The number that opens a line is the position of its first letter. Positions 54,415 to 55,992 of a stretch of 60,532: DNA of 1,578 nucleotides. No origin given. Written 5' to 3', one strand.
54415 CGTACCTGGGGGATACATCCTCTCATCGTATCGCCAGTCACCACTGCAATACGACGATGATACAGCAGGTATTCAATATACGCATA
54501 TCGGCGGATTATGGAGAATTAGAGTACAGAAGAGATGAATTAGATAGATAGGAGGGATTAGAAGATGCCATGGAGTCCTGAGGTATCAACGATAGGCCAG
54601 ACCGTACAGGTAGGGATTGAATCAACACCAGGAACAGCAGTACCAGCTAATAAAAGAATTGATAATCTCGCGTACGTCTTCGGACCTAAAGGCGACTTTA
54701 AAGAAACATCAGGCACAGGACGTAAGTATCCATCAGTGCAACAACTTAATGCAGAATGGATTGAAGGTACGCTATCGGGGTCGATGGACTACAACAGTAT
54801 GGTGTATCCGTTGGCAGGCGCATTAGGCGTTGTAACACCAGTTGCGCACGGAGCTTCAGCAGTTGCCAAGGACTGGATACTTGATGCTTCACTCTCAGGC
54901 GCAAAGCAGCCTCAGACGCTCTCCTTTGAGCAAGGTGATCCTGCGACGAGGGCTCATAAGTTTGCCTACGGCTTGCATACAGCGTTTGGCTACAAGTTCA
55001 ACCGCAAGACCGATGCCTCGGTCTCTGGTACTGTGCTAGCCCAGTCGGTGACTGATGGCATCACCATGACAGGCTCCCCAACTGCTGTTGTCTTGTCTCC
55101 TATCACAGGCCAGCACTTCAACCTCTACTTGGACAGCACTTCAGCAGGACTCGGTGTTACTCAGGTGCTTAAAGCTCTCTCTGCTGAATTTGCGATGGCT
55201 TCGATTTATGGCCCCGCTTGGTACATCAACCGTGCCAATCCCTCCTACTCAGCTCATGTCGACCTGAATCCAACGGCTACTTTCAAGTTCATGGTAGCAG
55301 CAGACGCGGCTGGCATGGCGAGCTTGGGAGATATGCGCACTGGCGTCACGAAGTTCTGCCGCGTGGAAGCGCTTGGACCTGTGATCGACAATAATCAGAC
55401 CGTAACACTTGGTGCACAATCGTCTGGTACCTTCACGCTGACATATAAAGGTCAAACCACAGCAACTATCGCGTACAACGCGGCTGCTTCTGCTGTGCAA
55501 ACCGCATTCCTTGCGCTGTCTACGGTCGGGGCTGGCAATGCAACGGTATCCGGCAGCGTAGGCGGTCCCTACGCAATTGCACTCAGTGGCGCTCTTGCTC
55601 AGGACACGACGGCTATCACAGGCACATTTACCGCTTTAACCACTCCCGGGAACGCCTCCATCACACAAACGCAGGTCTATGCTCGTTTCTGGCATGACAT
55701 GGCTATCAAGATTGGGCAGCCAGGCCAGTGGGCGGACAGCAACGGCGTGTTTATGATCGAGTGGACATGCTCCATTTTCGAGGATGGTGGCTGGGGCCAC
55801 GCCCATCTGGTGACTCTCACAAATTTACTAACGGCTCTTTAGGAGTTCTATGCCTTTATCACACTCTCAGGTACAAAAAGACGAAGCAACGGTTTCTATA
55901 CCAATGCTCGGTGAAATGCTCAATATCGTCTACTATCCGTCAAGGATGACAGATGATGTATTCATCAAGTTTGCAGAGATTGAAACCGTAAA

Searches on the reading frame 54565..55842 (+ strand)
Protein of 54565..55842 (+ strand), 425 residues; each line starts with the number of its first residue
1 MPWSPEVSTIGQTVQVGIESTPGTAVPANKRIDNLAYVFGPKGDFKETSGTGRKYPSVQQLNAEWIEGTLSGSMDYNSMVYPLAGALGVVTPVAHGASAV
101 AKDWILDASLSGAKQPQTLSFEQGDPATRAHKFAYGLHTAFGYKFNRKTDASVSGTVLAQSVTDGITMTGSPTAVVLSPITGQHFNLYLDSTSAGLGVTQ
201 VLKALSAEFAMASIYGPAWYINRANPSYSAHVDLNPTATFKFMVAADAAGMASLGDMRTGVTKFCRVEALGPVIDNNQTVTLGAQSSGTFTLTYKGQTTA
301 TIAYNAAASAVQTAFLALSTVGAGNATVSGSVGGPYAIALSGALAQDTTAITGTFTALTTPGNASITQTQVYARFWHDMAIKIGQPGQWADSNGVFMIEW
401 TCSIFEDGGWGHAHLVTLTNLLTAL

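Call 18: find_encoding_contigs(protein=window:54565-55842:+, flank=10000, max_places=2)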
Protein window:54565-55842:+ (425 aa): 6 contigs read that carry it; 2 places shown.
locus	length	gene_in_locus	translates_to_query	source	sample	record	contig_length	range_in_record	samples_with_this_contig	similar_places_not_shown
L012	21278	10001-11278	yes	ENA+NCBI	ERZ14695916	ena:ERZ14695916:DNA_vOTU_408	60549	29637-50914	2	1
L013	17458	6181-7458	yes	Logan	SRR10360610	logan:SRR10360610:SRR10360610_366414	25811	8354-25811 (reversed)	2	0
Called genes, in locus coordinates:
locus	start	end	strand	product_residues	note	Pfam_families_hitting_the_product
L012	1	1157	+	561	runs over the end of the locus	-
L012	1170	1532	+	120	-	-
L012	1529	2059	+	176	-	-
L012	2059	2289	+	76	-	-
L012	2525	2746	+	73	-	-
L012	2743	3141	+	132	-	-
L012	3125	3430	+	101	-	-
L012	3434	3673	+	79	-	-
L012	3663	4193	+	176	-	PF18907:DUF5662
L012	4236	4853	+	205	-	-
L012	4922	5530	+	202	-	-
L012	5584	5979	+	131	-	-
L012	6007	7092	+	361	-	-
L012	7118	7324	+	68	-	-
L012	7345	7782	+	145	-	-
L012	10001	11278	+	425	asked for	-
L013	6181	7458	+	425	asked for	-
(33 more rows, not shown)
